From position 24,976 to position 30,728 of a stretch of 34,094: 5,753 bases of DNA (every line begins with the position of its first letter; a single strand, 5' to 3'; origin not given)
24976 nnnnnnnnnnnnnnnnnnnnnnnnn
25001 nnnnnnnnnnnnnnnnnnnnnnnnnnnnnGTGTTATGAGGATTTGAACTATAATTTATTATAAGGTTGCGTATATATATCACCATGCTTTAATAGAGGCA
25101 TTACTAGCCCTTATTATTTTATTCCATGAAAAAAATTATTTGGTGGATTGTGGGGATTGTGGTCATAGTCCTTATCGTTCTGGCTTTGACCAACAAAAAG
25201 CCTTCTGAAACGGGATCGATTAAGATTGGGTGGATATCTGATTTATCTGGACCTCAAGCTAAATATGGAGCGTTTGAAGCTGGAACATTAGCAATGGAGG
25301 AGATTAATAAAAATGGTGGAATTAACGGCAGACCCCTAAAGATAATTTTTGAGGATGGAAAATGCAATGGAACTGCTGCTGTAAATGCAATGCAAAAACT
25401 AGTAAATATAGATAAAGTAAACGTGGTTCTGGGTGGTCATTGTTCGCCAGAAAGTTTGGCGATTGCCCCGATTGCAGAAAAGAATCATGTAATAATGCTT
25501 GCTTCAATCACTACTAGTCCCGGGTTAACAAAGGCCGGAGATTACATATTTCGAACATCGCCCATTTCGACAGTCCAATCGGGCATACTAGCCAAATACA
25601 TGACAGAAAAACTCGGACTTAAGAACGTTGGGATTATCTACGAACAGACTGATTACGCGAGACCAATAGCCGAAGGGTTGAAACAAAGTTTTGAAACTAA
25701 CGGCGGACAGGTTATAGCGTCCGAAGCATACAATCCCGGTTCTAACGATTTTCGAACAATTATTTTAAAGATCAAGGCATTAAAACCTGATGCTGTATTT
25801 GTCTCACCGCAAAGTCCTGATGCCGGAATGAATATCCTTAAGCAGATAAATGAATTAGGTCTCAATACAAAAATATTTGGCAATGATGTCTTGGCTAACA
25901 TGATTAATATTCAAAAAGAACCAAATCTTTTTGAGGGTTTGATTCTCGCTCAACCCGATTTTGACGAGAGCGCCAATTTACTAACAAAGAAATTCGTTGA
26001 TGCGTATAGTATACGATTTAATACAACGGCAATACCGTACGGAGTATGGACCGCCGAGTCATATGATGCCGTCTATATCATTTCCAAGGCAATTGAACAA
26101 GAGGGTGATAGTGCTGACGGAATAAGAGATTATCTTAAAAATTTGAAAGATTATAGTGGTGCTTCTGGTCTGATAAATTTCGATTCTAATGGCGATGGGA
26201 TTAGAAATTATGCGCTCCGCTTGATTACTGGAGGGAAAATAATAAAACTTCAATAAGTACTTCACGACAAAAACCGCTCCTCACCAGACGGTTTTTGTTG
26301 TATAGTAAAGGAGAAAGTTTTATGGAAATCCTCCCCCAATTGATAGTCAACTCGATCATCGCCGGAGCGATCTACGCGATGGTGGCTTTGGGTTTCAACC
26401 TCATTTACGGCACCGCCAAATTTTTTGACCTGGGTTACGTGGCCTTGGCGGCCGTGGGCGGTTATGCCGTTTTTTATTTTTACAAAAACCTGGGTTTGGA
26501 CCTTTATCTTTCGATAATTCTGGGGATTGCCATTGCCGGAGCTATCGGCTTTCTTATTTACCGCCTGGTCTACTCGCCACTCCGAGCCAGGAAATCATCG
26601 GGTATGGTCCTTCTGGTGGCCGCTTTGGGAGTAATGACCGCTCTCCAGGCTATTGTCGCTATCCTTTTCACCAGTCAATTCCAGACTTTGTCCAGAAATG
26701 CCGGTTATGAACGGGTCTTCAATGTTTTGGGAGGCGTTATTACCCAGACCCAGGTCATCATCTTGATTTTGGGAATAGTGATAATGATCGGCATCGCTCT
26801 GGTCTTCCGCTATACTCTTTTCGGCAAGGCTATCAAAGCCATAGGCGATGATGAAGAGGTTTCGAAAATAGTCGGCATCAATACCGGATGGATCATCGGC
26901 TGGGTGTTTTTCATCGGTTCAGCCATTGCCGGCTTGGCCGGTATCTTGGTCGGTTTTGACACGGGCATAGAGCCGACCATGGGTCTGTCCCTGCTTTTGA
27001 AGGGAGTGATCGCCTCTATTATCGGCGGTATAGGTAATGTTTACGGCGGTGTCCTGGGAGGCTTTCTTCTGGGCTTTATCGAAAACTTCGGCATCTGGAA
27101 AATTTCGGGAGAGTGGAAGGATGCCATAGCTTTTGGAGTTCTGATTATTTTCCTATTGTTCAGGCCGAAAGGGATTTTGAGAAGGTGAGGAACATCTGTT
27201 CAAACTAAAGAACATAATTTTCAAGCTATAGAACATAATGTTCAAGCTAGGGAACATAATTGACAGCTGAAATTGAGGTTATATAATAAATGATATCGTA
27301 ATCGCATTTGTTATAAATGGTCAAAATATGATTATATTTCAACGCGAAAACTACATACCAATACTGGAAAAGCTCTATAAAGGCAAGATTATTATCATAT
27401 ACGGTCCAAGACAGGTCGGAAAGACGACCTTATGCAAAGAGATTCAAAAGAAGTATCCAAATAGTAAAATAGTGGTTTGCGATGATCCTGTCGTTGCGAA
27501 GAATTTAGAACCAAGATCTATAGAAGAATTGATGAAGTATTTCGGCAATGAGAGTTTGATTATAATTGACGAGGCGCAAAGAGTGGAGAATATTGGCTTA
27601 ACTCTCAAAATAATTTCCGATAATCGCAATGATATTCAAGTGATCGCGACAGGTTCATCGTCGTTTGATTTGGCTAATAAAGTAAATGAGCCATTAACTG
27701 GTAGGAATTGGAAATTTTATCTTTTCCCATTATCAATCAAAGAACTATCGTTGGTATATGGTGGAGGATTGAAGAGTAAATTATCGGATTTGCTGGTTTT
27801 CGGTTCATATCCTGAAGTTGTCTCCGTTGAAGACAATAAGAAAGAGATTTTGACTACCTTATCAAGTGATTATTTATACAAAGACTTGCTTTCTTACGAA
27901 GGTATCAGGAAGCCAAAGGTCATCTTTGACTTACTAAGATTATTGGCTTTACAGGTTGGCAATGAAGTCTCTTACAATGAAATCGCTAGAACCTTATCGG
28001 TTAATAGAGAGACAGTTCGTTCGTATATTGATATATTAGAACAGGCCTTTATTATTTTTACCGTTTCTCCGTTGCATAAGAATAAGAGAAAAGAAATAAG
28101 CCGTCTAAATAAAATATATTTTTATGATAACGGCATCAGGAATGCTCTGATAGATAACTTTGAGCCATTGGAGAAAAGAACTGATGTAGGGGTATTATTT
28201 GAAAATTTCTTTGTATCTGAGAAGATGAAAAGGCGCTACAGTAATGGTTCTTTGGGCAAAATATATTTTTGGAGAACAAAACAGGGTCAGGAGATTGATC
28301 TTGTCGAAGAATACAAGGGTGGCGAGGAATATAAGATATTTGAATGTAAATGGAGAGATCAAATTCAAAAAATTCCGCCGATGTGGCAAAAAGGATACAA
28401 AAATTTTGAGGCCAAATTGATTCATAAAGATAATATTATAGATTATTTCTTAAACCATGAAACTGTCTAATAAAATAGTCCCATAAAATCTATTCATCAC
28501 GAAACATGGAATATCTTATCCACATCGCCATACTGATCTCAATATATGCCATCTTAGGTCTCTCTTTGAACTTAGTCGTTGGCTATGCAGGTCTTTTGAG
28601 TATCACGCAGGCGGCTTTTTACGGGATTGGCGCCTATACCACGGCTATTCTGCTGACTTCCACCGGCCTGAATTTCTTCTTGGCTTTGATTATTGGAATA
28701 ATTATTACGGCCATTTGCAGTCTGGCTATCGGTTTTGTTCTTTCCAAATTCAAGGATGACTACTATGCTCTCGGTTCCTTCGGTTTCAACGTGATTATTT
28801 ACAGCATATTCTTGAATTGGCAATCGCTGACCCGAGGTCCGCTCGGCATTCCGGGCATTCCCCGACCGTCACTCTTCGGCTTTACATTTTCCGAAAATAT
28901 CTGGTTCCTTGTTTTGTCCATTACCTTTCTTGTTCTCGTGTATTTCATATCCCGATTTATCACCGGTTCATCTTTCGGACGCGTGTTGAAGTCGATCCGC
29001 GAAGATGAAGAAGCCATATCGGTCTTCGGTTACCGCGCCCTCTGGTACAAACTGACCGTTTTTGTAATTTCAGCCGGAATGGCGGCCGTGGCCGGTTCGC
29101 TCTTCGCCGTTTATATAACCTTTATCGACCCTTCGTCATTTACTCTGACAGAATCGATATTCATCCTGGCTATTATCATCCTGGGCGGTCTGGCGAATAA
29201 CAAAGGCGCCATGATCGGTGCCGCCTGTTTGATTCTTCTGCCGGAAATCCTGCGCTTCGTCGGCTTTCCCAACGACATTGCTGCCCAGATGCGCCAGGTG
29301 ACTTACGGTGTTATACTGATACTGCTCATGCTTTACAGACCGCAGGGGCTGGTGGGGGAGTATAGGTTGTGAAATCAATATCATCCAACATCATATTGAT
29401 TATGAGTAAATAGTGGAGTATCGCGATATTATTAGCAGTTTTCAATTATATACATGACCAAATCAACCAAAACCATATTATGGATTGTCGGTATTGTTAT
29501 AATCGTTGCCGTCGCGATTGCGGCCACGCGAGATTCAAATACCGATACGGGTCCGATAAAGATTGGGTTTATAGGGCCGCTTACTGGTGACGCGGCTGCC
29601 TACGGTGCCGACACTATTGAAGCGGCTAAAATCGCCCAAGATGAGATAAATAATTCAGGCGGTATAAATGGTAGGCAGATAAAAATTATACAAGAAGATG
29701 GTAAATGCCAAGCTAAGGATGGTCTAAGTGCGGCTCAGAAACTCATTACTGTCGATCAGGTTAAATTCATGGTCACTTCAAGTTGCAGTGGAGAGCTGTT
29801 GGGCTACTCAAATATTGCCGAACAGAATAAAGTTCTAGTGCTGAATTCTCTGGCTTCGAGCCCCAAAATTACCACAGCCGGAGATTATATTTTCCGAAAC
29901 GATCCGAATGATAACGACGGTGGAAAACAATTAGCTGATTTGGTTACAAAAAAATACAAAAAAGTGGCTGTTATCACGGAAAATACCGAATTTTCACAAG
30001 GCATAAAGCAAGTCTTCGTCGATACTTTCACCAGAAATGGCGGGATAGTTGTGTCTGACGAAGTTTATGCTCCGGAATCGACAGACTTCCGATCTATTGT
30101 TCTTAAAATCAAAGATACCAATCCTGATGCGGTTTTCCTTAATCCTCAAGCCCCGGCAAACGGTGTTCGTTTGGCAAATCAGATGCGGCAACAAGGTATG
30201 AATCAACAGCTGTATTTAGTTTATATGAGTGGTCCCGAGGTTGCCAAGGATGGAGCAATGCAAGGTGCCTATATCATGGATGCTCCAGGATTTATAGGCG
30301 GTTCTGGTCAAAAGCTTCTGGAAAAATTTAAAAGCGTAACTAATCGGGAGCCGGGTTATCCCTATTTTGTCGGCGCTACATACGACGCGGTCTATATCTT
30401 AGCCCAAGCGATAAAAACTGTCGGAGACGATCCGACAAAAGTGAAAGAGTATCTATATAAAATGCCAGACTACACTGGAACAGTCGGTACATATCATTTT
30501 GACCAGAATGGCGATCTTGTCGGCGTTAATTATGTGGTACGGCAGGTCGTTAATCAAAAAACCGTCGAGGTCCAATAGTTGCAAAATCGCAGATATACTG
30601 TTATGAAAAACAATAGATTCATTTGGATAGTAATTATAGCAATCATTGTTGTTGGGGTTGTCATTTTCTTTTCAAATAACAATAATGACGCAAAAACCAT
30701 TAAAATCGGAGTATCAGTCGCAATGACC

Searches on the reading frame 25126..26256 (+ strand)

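Call 11: search_protein_families(library=pfam, proteins=[window:25126-26256:+], max_evalue=0.001)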
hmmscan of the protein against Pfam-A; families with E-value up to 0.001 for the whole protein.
window:25126-26256:+ (376 aa): 3 families
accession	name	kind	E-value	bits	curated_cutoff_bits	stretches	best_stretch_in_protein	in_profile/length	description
PF13458.12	Peripla_BP_6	-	8.8e-62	210.2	31.7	1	31-365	1-336/343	Periplasmic binding protein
PF01094.35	ANF_receptor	-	1.2e-37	130.2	25.4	1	51-362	4-345/353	Receptor family ligand binding region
PF13433.12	Peripla_BP_5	-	1.7e-23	83.7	27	1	32-339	1-308/363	Periplasmic binding protein domain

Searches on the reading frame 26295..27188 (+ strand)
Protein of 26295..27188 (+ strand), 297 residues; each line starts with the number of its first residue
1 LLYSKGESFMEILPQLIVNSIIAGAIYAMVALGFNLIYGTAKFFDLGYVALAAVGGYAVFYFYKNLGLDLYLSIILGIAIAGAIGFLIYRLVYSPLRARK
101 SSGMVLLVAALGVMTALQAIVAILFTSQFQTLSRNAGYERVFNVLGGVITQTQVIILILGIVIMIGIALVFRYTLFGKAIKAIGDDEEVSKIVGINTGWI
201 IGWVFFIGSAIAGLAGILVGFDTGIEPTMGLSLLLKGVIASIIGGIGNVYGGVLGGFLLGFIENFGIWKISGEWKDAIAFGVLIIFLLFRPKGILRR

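Call 11: search_protein_families(library=pfam, proteins=[window:26295-27188:+], max_evalue=0.001)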
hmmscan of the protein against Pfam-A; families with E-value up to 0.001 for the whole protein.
window:26295-27188:+ (297 aa): 1 family
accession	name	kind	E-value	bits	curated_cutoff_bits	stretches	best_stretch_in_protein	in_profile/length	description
PF02653.21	BPD_transp_2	-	1.5e-44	152.6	26.8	1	17-287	2-269/269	Branched-chain amino acid transport system / permease component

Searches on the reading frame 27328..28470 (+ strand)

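Call 11: search_protein_families(library=pfam, proteins=[window:27328-28470:+], max_evalue=0.001)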
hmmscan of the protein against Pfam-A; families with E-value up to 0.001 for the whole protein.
window:27328-28470:+ (380 aa): 8 families
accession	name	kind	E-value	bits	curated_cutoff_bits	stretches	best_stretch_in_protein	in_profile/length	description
PF13635.12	DUF4143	-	1.8e-39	135.5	28.1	1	185-342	2-159/160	Domain of unknown function (DUF4143)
PF13173.12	AAA_14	-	1.2e-29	103.4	27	1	19-140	2-128/129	AAA domain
PF13401.12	AAA_22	-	8.1e-09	36.3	27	1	19-52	5-40/130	AAA domain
PF08279.18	HTH_11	-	4.6e-06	26.9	25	1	201-242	4-44/55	HTH domain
PF01637.24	ATPase_2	-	1.5e-05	25.4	33.2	1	4-44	2-45/225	ATPase domain predominantly from Archaea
PF20720.3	nSTAND3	-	0.00023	21.3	27.2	1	7-60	5-60/155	Novel STAND NTPase 3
PF00004.35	AAA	-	0.00041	21.3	21.2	1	22-88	1-71/131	ATPase family associated with various cellular activities (AAA)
PF03008.20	DUF234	-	0.00042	21.1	22.5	1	311-344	59-91/100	Archaea bacterial proteins of unknown function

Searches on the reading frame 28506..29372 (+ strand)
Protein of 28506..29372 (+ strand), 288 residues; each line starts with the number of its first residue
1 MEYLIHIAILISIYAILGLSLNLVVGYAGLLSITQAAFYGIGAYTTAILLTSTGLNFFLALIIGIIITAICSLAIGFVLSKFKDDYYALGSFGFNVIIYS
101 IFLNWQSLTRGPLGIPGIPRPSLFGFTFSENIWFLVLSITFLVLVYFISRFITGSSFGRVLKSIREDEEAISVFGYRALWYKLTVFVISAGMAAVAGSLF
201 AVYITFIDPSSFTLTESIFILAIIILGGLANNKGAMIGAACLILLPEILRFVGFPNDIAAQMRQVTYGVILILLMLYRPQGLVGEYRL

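Call 11: search_protein_families(library=pfam, proteins=[window:28506-29372:+], max_evalue=0.001)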
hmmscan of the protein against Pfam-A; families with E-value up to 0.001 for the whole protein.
window:28506-29372:+ (288 aa): 1 family
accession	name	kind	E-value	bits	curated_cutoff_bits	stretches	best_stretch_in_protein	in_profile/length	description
PF02653.21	BPD_transp_2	-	3.2e-48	164.6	26.8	1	4-274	2-268/269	Branched-chain amino acid transport system / permease component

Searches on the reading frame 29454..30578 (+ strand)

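Call 11: search_protein_families(library=pfam, proteins=[window:29454-30578:+], max_evalue=0.001)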
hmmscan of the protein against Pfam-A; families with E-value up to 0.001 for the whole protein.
window:29454-30578:+ (374 aa): 3 families
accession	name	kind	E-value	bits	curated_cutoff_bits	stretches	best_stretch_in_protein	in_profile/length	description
PF13458.12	Peripla_BP_6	-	8.7e-59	200.3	31.7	1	34-366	1-339/343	Periplasmic binding protein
PF01094.35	ANF_receptor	-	2e-29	103.2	25.4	1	56-366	4-351/353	Receptor family ligand binding region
PF13433.12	Peripla_BP_5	-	1.7e-17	64.1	27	1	35-336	1-308/363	Periplasmic binding protein domain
